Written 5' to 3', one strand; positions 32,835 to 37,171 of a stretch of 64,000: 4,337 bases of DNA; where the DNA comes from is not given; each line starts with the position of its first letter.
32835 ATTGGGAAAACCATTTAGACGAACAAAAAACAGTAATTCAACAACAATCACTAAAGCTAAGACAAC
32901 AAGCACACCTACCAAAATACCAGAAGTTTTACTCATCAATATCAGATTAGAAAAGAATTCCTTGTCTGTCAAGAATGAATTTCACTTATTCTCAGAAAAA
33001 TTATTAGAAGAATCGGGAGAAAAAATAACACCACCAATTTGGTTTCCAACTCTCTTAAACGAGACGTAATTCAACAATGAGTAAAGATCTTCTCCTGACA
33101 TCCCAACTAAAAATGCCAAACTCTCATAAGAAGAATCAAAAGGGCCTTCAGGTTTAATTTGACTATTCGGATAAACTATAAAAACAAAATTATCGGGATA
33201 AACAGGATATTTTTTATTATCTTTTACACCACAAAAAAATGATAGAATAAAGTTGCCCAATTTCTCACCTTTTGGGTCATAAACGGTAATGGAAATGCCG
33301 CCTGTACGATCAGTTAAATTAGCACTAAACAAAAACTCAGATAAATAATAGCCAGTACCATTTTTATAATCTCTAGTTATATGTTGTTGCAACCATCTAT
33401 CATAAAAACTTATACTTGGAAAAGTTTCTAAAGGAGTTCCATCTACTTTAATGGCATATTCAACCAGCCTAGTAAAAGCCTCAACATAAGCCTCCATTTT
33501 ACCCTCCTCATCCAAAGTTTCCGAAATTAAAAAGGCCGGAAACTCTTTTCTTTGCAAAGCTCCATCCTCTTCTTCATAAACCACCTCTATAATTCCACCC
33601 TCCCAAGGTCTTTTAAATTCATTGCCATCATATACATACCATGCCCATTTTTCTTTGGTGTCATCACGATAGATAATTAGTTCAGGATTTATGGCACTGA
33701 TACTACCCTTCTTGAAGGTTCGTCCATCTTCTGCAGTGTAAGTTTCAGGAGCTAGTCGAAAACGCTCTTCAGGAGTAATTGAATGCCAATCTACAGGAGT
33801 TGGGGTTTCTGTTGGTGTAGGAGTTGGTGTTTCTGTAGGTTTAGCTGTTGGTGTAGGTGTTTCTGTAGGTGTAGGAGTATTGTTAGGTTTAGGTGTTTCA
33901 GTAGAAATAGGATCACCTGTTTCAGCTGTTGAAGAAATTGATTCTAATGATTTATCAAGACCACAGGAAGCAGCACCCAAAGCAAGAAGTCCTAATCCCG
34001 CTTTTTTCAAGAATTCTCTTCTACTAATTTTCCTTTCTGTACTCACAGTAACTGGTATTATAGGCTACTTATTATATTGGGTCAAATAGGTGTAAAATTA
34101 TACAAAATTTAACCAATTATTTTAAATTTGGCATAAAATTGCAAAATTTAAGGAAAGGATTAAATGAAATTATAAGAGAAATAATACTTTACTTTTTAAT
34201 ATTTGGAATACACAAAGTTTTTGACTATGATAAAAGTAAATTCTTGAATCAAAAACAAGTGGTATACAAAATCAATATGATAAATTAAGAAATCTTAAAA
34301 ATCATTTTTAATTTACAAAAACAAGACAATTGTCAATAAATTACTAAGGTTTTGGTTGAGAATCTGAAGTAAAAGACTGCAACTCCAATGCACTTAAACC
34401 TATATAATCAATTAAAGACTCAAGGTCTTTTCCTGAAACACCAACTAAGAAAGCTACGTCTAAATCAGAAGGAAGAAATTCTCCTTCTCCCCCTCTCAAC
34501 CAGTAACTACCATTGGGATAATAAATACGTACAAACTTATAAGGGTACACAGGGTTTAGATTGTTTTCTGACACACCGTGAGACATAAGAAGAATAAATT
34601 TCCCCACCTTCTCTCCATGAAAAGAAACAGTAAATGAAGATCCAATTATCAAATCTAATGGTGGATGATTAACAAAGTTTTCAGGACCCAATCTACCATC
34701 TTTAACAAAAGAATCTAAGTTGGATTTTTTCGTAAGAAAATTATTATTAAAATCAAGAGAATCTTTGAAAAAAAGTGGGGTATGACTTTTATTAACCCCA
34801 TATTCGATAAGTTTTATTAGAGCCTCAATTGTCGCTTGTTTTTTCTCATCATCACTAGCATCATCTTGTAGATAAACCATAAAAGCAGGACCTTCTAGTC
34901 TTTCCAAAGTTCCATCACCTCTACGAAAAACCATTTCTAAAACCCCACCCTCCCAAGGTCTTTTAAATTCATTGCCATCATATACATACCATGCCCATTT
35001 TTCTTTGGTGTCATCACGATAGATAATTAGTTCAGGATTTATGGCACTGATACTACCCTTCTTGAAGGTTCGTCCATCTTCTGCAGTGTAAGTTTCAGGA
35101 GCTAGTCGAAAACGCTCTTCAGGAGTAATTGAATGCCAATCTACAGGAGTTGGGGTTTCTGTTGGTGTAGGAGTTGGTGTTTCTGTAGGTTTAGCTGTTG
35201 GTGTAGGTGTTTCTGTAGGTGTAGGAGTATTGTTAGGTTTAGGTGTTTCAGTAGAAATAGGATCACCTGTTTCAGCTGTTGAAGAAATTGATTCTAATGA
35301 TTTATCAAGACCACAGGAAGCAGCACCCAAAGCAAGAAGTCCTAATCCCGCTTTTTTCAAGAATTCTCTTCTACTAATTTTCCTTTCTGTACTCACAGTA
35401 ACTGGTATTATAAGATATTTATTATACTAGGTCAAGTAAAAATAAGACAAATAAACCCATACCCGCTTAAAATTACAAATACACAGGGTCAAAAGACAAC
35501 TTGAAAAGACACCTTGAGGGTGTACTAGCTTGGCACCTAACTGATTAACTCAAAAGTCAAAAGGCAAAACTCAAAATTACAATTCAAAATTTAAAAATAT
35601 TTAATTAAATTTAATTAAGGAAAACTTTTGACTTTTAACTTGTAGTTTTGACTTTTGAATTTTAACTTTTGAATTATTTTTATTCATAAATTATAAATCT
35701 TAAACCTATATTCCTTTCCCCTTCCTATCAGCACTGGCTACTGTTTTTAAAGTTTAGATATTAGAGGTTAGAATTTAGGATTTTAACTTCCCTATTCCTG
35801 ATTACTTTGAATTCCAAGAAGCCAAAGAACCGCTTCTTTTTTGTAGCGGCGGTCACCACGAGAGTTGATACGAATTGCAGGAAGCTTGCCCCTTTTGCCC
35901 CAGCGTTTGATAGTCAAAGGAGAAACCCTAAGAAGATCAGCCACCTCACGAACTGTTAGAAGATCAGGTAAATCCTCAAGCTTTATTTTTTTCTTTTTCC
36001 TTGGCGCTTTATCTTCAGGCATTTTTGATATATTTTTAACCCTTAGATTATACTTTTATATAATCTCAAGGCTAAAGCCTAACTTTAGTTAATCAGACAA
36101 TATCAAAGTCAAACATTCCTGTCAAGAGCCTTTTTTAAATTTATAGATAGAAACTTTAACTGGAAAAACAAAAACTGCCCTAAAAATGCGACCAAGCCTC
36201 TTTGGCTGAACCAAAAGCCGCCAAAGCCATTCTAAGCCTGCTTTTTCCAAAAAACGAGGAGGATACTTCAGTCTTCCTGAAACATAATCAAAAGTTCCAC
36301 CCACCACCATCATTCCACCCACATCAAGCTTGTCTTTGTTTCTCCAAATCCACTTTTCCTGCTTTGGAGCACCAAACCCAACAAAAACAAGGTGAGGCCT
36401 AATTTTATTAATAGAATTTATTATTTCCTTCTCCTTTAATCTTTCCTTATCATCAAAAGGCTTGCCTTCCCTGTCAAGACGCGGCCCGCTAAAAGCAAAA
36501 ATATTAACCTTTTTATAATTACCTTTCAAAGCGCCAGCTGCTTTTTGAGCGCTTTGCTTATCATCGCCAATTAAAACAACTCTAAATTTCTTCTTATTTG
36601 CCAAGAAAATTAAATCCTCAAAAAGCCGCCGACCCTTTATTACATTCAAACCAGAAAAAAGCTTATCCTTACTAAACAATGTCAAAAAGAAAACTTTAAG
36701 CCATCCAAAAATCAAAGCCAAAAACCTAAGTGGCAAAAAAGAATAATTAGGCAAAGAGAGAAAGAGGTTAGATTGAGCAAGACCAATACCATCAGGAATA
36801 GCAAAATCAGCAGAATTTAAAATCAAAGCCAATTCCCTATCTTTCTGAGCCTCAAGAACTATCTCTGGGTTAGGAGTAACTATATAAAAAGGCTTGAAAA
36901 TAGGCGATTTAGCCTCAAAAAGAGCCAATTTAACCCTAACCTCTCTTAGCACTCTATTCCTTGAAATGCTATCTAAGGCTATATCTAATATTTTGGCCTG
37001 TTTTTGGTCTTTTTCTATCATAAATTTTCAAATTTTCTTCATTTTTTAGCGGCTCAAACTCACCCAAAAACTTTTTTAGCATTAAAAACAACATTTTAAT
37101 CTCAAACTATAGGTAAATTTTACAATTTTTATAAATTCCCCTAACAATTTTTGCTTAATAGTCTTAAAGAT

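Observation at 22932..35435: Three Tat-signal lipoprotein genes share an identical promoter, GTG start and N-terminal module but carry different C-terminal domains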

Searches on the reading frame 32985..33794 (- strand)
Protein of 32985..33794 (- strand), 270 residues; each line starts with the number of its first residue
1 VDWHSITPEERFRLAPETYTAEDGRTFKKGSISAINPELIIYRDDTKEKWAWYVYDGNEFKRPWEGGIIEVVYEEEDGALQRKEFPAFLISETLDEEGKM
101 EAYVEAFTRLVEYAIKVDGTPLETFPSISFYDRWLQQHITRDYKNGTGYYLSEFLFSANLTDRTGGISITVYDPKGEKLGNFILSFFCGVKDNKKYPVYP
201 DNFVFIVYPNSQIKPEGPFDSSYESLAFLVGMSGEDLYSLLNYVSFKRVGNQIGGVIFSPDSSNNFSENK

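Call 39: search_protein_representatives(protein=window:32985-33794:-)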
Query: 270 residues. Proteins with E-value up to 0.001 (for the whole library): 5; up to 1e-10: 2; up to 1e-30: 1. The best 5 are listed.
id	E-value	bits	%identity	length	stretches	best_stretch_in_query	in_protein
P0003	5.1e-66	239.1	53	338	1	1-247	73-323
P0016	2.9e-11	59.4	32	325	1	2-246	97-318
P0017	3.8e-09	52.5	34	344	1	1-221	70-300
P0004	2.0e-05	40.3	31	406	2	1-61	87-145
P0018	9.3e-05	38.1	41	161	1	1-75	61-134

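Call 44: find_encoding_contigs(protein=P0016, flank=8000, max_places=3)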
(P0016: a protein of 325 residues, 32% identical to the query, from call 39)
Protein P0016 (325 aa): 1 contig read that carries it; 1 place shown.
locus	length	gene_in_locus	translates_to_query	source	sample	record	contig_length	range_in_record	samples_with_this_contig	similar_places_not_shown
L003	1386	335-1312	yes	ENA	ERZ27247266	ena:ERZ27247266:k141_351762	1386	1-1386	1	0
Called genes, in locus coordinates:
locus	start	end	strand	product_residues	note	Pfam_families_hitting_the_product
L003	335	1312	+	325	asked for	-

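Call 46: predict_structure(alignment_id=A3)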
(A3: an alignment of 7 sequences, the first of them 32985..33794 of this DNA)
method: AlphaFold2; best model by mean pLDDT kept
length: 270 residues; sequences in the alignment: 7
mean_pLDDT: 70.1   pTM: 0.73
mean pLDDT of the five models: 70.1, 67.7, 59.6, 57.0, 51.8
residues with pLDDT >= 90: 53; 70-90: 114; 50-70: 35; < 50: 68
segments of 3 or more residues with pLDDT < 50: 128-132, 139-162, 213-221, 246-270
pLDDT, mean of each block of 10 residues (from residue 1): 89 95 91 94 84 93 91 70 86 79 87 84 59 48 38 37 63 76 71 60 78 42 74 80 54 37 32
secondary structure, 60 per line:
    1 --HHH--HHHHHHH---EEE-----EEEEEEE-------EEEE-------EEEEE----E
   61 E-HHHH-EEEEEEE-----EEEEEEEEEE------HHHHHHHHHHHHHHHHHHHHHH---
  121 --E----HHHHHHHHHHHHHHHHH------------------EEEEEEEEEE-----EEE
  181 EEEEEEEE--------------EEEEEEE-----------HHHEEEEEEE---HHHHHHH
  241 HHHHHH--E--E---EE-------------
elements in order: H8-14 E18-20 E26-32 E40-43 E51-55 H63-66 E68-74 E80-89 H96-117 H128-144 E163-172 E178-188 E203-209 E224-230 H234-246
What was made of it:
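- Tried and rejected: Cargo structure: the AlphaFold model has pLDDT 70 and pTM 0.73 from a 7-sequence alignment (call 46).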

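Call 56: fold_search(model_id=the predicted structure, library=pdb)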
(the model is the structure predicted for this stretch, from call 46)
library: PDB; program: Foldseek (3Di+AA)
matches with E <= 10: 410; with E <= 0.001: 0
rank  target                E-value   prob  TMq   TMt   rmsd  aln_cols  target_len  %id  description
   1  5ooq_A                7.7e-02  0.08  0.11  0.04  19.0       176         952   14  Structure of the Mtr4 Nop53 Complex (released 2017-09-20)
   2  4mq7_A                1.0e-01  0.04  0.10  0.10  23.1       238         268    9  Structure of human CD1d-sulfatide (released 2013-12-18)
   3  5ooq_B                1.6e-01  0.06  0.10  0.04  19.0       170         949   14  Structure of the Mtr4 Nop53 Complex (released 2017-09-20)
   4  3w0l_A                2.0e-01  0.04  0.10  0.07  19.5       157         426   13  The crystal structure of Xenopus Glucokinase and Glucokinase Regulatory Protein complex (released 2013-07-17)
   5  4du6_B                2.3e-01  0.06  0.12  0.14  20.4       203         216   11  Crystal structure of GTP cyclohydrolase I from Yersinia pestis complexed with GTP (released 2012-03-21)
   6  7cna_A                2.6e-01  0.16  0.11  0.14  11.2        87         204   15  Crystal structure of Spindlin1/C11orf84 complex bound to histone H3K4me3K9me3 peptide (released 2021-01-13)
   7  8fvy_X                2.6e-01  0.04  0.11  0.15  18.4       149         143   11  40S subunit of the Giardia lamblia 80S ribosome (released 2024-01-24)
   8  9n9h_M                2.6e-01  0.04  0.12  0.09  22.1       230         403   10  Cryo-EM structure of the Xenopus laevis mitotic centromere-associated kinesin (MCAK) bound to the paclitaxel-stabilize (released 2026-02-04)
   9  8qsy_PK               3.5e-01  0.03  0.10  0.07  26.4       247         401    9  Portal capsid interface of full Haloferax tailed virus 1. (released 2024-10-23)
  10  4tu3_X                4.1e-01  0.03  0.14  0.11  19.4       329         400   12  Crystal structure of yeast Sac1/Vps74 complex (released 2014-08-27)
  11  7fik_j                4.4e-01  0.06  0.18  0.06  20.0       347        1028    9  The cryo-EM structure of the CR subunit from X. laevis NPC (released 2022-11-09)
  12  7cna_D                4.7e-01  0.03  0.12  0.15  20.2       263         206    8  Crystal structure of Spindlin1/C11orf84 complex bound to histone H3K4me3K9me3 peptide (released 2021-01-13)
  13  8qsy_PI               4.9e-01  0.04  0.09  0.06  23.4       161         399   10  Portal capsid interface of full Haloferax tailed virus 1. (released 2024-10-23)
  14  6wwn_K                4.9e-01  0.03  0.12  0.10  22.2       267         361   11  KIF14[391-748] - ADP-AlFx in complex with a microtubule (released 2021-05-05)
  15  7rwa_M                5.3e-01  0.02  0.09  0.07  24.4       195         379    8  AP2 bound to heparin and Tgn38 tyrosine cargo peptide (released 2022-03-30)
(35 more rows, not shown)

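Call 69: find_encoding_contigs(protein=P0017, flank=8000, max_places=3)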
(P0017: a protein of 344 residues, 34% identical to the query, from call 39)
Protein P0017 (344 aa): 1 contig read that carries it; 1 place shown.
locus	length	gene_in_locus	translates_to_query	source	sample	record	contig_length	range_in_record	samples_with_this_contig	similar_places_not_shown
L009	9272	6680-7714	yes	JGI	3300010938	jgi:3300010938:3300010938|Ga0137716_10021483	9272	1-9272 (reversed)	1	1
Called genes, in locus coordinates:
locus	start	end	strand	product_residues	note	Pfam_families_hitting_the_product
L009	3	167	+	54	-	?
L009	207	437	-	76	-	-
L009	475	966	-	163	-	-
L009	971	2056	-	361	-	PF01699:Na_Ca_ex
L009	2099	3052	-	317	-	PF00781:DAGK_cat, PF19279:YegS_C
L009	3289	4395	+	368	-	PF00069:Pkinase, PF07714:PK_Tyr_Ser-Thr, PF01636:APH (faint), PF03109:ABC1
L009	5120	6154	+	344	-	-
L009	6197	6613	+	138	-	-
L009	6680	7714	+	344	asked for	-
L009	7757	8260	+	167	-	-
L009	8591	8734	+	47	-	-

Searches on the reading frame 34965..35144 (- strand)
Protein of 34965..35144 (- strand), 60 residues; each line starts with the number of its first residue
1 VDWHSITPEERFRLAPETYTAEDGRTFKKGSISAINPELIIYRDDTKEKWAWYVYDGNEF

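Call 58: find_related_loci(query=A4, collection=genome_contigs, flank=8000)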
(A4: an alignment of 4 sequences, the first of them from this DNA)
Query A4 (60 aa) in genome_contigs; peptide patterns used: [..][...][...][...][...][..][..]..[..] (x = any residue, [..] = any of these).
104 stretches matched a pattern, but none encodes a relative of the query by tblastn (E <= 1e-3).

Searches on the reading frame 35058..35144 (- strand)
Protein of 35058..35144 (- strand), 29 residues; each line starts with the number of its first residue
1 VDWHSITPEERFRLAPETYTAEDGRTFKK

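Call 68: find_related_loci(query=A5, collection=metagenome_contigs, flank=6000)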
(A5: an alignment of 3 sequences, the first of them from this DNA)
Query A5 (29 aa) in metagenome_contigs; peptide patterns used: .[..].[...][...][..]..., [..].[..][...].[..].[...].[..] (x = any residue, [..] = any of these).
77 stretches matched a pattern, but none encodes a relative of the query by tblastn (E <= 1e-3).

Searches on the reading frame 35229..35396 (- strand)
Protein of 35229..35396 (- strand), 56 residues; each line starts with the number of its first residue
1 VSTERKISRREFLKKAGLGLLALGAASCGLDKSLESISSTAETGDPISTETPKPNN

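Call 26: find_homologous_proteins(query=window:35229-35396:-, max_evalue=0.01)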
Query seq(56 aa): 1 candidates shared short words with the query, none scored E <= 0.01.
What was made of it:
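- Tried and rejected: A protein search with the 56-aa module alone returned one candidate and no hit (call 26).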

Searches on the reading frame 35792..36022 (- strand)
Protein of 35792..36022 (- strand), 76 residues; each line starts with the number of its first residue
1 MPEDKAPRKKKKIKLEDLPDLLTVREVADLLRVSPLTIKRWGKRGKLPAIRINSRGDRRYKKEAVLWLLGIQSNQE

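Call 43: search_protein_families(library=pfam, proteins=[window:35792-36022:-], max_evalue=0.01)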
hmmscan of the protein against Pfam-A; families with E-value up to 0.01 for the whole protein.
window:35792-36022:- (76 aa): 5 families
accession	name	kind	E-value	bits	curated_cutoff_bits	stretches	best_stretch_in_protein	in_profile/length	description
PF12728.13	HTH_17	-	2e-10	41.2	27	1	21-65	1-43/51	Helix-turn-helix domain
PF13411.12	MerR_1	-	3.5e-10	40.3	21.6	1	23-72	2-50/69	MerR HTH family regulatory protein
PF00376.29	MerR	-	7.3e-08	32.6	28.2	1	23-60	1-38/38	MerR family regulatory protein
PF13384.12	HTH_23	-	0.0071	16.6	24.6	0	20-41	16-37/50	Homeodomain-like domain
PF13542.12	HTH_Tnp_ISL3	-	0.0091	15.9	27.4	0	21-41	27-46/51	Helix-turn-helix domain of transposase family ISL3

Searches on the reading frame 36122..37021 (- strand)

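Call 43: search_protein_families(library=pfam, proteins=[window:36122-37021:-], max_evalue=0.01)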
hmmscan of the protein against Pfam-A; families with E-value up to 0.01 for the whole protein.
window:36122-37021:- (299 aa): 2 families
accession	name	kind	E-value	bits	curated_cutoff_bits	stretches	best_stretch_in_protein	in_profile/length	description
PF03808.19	Glyco_tran_WecG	-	3.3e-39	134.8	27.4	1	127-279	25-167/168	Glycosyl transferase WecG/TagA/CpsF family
PF07611.17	DUF1574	-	0.0041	16.9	29.1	1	93-180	6-96/342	Protein of unknown function (DUF1574)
